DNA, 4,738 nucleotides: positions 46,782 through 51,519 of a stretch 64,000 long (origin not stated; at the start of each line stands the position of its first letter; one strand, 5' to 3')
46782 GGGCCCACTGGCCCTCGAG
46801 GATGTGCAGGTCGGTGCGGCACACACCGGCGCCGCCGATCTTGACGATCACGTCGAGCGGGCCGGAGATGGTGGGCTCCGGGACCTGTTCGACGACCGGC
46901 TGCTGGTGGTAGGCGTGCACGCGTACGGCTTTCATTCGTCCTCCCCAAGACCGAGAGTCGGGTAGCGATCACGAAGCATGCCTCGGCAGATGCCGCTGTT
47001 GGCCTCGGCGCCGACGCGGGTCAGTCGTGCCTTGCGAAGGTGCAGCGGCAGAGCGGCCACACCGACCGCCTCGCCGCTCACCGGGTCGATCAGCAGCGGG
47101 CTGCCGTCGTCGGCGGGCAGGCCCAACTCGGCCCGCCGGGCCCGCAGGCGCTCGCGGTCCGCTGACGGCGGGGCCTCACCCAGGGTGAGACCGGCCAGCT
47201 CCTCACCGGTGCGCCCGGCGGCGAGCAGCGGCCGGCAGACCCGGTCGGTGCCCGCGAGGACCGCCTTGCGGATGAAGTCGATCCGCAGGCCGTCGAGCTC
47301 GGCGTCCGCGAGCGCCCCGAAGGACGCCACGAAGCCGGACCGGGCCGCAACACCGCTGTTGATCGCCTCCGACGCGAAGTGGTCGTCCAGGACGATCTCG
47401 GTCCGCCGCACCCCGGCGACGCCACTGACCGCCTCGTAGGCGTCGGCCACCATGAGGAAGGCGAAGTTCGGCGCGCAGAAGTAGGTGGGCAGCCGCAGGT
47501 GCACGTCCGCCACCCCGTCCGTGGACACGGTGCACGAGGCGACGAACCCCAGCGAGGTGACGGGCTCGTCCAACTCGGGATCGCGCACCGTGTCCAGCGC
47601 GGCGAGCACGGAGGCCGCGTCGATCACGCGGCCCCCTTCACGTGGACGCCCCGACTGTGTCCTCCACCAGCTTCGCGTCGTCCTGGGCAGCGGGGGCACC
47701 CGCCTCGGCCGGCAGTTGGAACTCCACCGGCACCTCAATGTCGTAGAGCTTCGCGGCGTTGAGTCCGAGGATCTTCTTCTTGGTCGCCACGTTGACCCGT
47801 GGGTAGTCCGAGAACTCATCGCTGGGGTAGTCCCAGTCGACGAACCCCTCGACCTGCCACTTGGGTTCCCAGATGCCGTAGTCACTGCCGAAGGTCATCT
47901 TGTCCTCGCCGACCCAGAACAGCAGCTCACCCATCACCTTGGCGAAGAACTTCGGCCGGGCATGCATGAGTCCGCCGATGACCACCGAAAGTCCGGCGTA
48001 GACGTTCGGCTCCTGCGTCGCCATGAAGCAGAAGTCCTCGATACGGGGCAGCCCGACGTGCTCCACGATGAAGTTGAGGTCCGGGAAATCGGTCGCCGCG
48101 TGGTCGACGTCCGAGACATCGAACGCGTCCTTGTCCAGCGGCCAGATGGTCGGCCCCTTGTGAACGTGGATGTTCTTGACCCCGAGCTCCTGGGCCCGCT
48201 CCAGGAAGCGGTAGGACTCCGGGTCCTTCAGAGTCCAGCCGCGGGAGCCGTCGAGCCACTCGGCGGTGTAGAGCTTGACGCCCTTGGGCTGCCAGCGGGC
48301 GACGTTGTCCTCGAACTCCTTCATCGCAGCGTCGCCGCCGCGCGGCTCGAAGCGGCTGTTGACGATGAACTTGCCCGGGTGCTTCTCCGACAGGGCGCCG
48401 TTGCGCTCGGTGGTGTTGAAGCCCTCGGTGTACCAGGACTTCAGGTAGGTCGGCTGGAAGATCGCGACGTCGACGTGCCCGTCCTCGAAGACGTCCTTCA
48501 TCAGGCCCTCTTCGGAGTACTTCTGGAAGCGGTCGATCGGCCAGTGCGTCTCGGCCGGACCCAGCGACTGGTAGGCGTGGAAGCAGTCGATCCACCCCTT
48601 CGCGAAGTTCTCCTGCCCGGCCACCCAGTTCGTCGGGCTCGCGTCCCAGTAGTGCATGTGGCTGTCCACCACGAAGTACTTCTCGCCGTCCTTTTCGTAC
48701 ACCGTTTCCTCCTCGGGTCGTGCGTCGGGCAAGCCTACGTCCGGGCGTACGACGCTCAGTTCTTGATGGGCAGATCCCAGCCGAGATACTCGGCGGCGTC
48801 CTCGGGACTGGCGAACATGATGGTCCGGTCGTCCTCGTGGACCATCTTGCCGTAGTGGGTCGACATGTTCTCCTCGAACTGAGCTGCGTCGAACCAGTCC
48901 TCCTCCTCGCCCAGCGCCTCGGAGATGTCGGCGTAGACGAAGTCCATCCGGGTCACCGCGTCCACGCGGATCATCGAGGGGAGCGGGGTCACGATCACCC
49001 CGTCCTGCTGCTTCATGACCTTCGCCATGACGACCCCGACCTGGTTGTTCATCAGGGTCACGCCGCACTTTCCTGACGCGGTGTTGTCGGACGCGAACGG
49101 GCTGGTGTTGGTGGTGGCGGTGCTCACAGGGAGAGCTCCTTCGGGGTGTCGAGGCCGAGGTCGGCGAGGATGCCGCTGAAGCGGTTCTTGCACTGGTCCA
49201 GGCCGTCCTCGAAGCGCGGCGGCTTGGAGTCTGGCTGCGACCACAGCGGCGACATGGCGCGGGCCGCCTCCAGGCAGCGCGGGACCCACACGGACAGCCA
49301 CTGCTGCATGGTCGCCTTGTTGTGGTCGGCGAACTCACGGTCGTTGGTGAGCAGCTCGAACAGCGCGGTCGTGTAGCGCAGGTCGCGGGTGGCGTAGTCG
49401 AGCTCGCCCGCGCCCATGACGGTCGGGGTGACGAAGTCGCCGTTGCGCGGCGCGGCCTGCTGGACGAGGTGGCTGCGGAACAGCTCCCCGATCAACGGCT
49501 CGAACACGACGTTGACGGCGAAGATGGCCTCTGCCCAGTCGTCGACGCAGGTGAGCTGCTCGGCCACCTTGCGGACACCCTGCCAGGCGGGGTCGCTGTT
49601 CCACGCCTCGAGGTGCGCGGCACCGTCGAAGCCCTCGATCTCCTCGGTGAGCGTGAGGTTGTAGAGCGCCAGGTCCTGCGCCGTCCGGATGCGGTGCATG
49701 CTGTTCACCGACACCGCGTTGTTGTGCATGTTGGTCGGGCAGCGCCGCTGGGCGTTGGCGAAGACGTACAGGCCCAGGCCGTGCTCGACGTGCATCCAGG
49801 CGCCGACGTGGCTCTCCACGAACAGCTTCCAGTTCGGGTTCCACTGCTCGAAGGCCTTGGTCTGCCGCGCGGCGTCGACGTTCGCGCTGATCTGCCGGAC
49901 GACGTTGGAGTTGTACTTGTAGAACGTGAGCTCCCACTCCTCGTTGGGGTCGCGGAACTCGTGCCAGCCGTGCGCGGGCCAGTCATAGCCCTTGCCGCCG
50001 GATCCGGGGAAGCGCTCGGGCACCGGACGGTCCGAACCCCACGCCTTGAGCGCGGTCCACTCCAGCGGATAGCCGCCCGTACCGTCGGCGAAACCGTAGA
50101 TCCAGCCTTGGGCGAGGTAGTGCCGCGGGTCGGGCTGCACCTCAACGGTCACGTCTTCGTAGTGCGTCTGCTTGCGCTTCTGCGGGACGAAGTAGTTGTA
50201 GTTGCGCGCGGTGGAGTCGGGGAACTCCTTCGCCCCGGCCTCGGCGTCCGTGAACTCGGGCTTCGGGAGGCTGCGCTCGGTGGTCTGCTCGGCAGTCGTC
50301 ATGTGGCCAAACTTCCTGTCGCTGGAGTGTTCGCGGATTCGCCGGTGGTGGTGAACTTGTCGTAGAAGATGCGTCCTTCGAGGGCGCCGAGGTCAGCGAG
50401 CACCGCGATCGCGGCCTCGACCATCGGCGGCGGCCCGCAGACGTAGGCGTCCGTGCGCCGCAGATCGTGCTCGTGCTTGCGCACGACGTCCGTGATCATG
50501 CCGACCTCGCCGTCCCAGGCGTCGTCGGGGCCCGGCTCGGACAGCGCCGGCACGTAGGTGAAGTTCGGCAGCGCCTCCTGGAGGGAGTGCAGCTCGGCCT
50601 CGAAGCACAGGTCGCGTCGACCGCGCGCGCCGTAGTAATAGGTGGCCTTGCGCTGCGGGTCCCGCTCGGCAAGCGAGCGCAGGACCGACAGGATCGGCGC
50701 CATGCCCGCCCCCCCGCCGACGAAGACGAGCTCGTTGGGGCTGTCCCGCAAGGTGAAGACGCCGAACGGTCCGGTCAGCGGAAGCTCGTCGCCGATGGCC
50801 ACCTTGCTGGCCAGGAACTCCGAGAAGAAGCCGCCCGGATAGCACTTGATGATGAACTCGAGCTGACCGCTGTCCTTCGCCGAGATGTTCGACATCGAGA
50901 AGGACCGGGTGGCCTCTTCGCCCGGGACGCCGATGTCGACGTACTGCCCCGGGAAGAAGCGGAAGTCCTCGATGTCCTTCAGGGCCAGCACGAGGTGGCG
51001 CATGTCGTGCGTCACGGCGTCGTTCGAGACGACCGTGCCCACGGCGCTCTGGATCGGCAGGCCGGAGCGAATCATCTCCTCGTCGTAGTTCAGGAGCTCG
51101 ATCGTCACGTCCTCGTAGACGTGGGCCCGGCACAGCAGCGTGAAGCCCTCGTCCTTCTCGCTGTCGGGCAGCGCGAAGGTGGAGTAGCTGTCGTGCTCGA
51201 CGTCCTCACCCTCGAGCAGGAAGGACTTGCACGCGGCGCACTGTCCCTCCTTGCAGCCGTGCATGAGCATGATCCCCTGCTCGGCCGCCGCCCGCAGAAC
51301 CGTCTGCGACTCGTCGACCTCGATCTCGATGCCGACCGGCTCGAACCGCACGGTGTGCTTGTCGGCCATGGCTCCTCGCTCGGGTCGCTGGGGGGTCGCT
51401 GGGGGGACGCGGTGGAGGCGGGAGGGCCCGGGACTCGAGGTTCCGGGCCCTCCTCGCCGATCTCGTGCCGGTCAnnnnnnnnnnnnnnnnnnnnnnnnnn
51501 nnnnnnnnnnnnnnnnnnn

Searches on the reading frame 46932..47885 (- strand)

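Call 42: search_protein_families(library=pfam, proteins=[window:46932-47885:-], max_evalue=0.001)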
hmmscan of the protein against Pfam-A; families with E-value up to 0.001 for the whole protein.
window:46932-47885:- (317 aa): 1 family
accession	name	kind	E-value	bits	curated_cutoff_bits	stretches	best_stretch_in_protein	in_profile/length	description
PF01883.24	FeS_assembly_P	-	2.9e-11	43.9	23.5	1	92-164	3-71/73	Iron-sulfur cluster assembly protein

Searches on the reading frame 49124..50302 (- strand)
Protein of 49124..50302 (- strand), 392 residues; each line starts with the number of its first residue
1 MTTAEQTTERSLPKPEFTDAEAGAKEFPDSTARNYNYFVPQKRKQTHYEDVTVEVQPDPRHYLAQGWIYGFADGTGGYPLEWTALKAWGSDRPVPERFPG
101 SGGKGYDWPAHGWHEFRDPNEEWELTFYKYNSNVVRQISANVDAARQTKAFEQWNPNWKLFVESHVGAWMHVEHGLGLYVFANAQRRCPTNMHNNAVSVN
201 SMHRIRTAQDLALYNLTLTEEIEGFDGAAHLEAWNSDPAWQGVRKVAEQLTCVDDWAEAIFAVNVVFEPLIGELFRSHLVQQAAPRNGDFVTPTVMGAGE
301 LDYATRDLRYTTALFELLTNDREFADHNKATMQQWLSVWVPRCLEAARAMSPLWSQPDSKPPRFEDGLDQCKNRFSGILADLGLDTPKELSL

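Call 42: search_protein_families(library=pfam, proteins=[window:49124-50302:-], max_evalue=0.001)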
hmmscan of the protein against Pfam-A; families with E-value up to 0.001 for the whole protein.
window:49124-50302:- (392 aa): 1 family
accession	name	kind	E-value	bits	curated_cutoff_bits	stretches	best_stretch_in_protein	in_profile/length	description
PF02332.24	Phenol_Hydrox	-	1e-47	163.1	24.4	1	109-321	19-229/230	Methane/Phenol/Alkene Hydroxylase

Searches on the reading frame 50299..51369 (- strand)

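Call 42: search_protein_families(library=pfam, proteins=[window:50299-51369:-], max_evalue=0.001)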
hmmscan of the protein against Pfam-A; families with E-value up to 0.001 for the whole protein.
window:50299-51369:- (356 aa): 3 families
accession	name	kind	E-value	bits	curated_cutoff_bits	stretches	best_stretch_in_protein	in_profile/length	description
PF00175.26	NAD_binding_1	-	1.6e-23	83.9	22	1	216-320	1-107/109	Oxidoreductase NAD-binding domain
PF00970.30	FAD_binding_6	-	1.4e-15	57.8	21.1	1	112-205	3-97/99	Oxidoreductase FAD-binding domain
PF00111.32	Fer2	-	8.6e-13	48.5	21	1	10-84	4-76/77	2Fe-2S iron-sulfur cluster binding domain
